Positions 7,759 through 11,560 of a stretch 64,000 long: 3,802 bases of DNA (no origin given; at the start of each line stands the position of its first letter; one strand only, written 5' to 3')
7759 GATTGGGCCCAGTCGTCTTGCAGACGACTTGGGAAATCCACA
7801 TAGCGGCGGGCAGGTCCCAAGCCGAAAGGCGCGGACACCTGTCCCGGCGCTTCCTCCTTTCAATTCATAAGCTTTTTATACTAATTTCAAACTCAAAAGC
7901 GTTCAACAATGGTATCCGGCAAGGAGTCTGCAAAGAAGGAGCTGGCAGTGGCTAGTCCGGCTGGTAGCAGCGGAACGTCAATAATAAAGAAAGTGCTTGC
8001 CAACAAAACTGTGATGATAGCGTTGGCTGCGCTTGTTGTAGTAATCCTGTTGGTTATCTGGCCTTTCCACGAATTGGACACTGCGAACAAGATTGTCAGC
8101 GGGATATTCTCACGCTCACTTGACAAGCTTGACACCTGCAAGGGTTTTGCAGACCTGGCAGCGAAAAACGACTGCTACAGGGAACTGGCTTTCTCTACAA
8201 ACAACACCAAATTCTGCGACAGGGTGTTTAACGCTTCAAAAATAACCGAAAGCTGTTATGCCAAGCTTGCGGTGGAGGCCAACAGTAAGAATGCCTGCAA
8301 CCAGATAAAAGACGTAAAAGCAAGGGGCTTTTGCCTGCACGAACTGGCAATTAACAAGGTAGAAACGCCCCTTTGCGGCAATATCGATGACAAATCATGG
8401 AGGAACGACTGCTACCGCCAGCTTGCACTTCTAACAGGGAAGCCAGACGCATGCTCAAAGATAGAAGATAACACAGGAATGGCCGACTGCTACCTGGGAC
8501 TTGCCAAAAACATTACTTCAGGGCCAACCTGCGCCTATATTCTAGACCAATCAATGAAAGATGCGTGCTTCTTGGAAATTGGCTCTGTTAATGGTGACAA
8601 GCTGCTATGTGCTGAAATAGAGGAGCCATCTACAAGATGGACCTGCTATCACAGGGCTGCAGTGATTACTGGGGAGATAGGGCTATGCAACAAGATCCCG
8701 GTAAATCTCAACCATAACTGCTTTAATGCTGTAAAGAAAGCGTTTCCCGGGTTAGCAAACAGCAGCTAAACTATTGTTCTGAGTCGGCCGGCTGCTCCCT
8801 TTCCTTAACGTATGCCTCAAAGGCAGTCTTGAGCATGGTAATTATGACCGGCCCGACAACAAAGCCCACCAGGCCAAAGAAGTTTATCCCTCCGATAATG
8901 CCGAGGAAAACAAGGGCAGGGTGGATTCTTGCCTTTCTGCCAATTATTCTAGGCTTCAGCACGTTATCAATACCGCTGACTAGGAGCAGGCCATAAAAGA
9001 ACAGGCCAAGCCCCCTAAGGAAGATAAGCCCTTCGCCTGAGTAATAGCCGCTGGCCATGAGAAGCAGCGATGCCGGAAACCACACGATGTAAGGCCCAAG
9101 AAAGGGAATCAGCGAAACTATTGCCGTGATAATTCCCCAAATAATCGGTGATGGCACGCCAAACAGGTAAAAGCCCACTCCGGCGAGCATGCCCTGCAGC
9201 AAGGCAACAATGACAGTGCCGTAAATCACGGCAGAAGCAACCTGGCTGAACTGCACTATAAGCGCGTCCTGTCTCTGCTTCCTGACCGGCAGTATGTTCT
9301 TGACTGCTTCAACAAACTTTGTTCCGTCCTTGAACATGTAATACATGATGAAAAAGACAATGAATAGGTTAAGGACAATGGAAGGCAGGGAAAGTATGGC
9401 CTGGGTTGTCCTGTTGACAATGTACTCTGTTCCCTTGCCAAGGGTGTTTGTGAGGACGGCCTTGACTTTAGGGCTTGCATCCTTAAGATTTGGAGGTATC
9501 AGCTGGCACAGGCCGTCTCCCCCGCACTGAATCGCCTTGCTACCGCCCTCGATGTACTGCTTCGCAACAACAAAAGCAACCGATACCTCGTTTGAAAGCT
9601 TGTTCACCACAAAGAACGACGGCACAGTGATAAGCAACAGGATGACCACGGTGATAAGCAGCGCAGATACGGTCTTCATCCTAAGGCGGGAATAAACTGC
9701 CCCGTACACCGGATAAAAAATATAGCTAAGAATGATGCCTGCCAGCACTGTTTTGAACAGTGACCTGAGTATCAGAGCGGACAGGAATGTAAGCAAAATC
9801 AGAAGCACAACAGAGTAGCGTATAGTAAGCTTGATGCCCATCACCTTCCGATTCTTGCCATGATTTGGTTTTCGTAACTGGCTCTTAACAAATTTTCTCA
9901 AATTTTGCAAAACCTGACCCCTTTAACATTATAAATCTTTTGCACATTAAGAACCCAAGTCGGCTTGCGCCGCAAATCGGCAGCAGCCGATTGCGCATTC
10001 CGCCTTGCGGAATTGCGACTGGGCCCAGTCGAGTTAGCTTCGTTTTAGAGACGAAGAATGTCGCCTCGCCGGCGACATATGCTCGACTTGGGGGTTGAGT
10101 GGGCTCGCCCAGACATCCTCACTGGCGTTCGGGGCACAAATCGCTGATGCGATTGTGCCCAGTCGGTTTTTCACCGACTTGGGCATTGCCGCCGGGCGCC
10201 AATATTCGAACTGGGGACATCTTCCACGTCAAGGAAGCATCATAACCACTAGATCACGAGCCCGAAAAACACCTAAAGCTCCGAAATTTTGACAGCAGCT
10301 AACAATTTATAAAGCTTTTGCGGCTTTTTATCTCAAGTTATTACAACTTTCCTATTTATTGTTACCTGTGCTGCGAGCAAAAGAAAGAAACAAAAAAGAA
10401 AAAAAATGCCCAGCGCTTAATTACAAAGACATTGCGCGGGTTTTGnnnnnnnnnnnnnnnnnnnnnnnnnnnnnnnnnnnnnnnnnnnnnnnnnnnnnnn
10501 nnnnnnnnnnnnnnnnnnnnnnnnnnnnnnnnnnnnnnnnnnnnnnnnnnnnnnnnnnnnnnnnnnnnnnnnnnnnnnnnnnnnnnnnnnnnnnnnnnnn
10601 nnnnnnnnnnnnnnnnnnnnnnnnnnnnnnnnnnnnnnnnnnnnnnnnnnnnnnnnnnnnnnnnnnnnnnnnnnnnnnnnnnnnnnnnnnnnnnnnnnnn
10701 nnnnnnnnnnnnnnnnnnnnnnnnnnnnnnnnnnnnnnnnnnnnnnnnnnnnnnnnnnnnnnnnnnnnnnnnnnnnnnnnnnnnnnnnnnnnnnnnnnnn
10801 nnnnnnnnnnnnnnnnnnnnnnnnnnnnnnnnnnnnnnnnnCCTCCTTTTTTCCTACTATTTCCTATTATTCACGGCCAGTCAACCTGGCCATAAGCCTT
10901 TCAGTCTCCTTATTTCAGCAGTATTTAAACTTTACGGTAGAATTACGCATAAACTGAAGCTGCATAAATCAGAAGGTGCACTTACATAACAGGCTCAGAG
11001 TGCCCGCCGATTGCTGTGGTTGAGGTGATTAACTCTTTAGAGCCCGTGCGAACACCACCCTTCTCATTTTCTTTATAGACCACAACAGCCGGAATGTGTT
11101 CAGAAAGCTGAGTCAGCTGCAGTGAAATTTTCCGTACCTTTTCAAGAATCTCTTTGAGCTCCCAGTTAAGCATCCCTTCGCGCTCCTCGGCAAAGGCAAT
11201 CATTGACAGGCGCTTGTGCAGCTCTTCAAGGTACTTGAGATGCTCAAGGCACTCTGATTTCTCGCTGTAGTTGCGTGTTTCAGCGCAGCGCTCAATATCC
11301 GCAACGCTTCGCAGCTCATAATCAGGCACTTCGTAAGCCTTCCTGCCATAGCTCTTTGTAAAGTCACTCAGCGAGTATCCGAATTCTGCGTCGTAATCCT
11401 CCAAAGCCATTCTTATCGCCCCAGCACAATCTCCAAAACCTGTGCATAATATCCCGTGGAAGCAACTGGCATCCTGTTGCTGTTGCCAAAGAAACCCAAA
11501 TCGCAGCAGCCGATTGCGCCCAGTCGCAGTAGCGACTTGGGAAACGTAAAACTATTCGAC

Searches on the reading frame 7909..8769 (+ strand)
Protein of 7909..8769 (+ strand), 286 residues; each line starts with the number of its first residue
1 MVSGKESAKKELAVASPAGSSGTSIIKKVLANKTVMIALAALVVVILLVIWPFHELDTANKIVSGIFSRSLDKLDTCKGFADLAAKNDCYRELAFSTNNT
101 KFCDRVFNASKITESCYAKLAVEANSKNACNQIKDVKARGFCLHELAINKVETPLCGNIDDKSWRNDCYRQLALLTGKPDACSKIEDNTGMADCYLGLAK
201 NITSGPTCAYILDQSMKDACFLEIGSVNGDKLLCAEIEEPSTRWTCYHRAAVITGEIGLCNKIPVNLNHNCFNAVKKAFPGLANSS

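Call 10: search_protein_families(library=pfam, proteins=[window:7909-8769:+])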
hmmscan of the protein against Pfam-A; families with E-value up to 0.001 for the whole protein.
window:7909-8769:+ (286 aa): 0 families

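Call 88: find_encoding_contigs(protein=window:7909-8769:+, flank=1500, max_places=8)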
Protein window:7909-8769:+ (286 aa): 3 contigs read that carry it; 3 places shown.
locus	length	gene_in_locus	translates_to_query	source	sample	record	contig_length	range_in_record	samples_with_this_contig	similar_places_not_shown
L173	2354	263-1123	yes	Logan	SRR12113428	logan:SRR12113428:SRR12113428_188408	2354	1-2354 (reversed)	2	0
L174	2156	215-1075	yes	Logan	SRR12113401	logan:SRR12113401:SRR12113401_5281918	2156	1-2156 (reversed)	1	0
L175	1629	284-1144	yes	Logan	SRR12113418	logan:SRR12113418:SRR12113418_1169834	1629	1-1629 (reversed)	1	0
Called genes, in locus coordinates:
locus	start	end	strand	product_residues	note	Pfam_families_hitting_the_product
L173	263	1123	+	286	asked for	-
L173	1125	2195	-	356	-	PF01594:AI-2E_transport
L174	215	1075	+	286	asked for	-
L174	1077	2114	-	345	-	PF01594:AI-2E_transport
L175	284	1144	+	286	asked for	-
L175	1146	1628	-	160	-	?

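Call 105: search_protein_families(library=phrogs, proteins=[window:7909-8769:+], max_evalue=0.01)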
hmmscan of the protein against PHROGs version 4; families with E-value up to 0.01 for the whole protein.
window:7909-8769:+ (286 aa): 0 families

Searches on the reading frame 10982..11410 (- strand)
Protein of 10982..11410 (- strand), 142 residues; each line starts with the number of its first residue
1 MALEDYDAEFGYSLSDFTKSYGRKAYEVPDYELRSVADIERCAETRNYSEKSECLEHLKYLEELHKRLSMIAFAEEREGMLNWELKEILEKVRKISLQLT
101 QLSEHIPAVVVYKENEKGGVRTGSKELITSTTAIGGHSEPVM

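Call 10: search_protein_families(library=pfam, proteins=[window:10982-11410:-])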
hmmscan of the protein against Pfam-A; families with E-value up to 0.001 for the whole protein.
window:10982-11410:- (142 aa): 0 families

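Call 86: find_encoding_contigs(protein=window:10982-11410:-, flank=1500, max_places=8)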
Protein window:10982-11410:- (142 aa): 4 contigs read that carry it; 4 places shown.
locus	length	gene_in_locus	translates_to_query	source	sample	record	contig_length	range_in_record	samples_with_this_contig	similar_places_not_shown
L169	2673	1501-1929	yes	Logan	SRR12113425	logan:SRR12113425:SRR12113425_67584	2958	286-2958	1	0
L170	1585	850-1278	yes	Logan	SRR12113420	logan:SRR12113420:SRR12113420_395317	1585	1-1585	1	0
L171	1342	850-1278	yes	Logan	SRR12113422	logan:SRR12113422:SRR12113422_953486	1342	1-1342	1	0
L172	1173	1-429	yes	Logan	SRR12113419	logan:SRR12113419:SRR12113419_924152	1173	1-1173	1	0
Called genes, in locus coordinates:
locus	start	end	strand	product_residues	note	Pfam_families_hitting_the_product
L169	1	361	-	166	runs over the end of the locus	PF02643:DUF192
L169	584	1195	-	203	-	PF00160:Pro_isomerase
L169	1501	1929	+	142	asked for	-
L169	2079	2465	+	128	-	-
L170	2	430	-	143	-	?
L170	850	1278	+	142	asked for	-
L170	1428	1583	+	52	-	?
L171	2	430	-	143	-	?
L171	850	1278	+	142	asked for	-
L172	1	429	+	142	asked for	?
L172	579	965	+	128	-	-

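Call 106: search_protein_families(library=ncbifam, proteins=[window:10982-11410:-], max_evalue=0.01)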
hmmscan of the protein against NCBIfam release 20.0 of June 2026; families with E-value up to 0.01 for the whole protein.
window:10982-11410:- (142 aa): 0 families
